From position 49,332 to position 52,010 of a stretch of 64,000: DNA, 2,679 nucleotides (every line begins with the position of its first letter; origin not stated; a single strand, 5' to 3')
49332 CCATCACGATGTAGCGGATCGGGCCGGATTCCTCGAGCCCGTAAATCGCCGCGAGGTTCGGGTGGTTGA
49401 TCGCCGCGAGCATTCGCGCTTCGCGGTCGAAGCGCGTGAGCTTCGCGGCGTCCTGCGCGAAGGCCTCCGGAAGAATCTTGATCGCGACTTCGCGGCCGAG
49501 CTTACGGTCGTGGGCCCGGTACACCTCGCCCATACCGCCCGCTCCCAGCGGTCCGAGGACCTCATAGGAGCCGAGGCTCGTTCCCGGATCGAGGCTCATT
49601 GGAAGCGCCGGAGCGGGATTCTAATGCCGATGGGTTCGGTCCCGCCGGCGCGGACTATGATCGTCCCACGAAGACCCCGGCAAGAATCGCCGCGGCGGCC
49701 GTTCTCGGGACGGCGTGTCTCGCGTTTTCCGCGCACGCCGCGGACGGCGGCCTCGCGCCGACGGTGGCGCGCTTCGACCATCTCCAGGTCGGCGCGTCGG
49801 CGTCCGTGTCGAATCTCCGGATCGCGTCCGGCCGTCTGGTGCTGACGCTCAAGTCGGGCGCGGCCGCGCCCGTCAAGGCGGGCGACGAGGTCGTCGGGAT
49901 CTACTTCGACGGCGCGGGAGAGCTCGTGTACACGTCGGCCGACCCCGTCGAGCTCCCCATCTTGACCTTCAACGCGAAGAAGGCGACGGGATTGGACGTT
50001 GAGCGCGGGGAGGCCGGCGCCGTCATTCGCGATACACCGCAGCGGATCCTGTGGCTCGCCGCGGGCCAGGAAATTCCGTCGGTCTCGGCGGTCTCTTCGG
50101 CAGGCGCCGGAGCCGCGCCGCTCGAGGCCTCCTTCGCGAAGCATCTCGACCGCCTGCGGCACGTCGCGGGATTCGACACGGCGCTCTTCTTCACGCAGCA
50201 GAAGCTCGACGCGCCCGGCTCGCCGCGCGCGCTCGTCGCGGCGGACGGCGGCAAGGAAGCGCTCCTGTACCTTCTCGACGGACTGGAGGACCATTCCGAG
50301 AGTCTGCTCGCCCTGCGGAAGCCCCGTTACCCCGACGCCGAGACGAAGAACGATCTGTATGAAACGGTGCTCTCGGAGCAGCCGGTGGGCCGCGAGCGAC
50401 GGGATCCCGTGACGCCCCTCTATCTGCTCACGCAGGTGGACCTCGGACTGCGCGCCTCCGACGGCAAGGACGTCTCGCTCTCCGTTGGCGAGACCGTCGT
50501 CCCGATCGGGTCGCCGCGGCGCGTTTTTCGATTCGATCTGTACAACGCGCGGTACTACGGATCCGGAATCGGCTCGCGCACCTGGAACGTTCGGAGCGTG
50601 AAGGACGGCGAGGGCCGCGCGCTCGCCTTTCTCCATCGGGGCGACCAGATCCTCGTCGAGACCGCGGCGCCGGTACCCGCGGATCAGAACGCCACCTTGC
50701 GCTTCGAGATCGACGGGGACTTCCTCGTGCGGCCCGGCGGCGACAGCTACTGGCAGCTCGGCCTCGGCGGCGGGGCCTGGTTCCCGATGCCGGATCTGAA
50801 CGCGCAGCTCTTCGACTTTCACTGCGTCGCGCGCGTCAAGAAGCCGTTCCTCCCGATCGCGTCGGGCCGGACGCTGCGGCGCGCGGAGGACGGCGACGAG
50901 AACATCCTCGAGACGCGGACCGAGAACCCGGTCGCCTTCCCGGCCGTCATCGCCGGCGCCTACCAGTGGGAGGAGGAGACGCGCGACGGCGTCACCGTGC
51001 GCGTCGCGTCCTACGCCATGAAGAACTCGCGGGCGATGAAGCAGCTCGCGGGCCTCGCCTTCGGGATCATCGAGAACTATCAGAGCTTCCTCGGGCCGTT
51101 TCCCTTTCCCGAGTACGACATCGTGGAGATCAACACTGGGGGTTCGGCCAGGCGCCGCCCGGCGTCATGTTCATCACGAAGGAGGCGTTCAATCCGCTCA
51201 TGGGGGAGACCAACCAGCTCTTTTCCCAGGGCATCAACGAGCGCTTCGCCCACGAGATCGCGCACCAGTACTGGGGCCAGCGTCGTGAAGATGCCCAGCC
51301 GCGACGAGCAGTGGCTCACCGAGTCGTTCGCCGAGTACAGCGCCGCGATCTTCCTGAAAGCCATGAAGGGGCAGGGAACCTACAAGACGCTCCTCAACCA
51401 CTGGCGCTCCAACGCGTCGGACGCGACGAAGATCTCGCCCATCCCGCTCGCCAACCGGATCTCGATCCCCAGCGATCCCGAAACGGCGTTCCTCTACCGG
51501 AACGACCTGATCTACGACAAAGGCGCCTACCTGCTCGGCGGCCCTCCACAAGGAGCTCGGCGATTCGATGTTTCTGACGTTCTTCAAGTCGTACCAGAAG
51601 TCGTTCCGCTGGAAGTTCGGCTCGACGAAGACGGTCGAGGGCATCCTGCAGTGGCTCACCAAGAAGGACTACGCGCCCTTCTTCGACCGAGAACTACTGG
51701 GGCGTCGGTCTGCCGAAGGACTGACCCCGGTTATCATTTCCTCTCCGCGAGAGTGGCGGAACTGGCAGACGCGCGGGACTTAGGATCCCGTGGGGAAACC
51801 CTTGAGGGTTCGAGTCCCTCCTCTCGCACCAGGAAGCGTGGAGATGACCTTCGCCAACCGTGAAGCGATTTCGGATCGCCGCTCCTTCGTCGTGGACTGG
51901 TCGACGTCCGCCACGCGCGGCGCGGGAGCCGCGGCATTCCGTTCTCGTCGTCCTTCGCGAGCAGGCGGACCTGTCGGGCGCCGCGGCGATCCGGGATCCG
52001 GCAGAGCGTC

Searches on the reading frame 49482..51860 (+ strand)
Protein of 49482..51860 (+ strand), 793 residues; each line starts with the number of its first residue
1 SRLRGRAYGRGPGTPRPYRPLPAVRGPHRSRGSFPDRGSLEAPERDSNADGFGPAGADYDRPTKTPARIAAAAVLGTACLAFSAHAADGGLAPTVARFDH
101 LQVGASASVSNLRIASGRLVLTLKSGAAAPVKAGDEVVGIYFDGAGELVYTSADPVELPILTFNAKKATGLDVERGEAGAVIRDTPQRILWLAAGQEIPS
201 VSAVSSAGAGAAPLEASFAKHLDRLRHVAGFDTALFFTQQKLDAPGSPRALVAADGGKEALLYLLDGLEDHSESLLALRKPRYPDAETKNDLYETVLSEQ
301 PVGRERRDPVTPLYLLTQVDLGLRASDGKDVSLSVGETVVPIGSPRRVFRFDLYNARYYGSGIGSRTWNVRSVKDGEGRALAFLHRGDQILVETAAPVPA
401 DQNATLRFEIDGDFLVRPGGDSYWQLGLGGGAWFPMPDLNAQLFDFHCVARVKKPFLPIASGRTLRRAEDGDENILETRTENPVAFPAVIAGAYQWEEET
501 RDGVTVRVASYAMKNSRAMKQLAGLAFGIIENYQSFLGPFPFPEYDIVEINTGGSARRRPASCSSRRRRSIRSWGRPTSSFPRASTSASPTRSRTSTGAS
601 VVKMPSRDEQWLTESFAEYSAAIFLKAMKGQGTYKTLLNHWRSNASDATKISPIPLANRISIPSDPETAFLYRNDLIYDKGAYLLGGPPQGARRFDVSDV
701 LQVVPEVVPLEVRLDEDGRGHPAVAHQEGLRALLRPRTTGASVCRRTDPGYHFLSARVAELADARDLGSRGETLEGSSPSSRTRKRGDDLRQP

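Call 42: search_protein_families(library=pfam, proteins=[window:49482-51860:+], max_evalue=0.01)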
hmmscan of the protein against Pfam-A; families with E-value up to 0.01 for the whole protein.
window:49482-51860:+ (793 aa): 1 family
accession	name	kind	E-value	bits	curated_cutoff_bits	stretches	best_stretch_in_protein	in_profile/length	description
PF01433.26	Peptidase_M1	-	0.0035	17.4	27.7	1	602-685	84-166/218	Peptidase family M1 domain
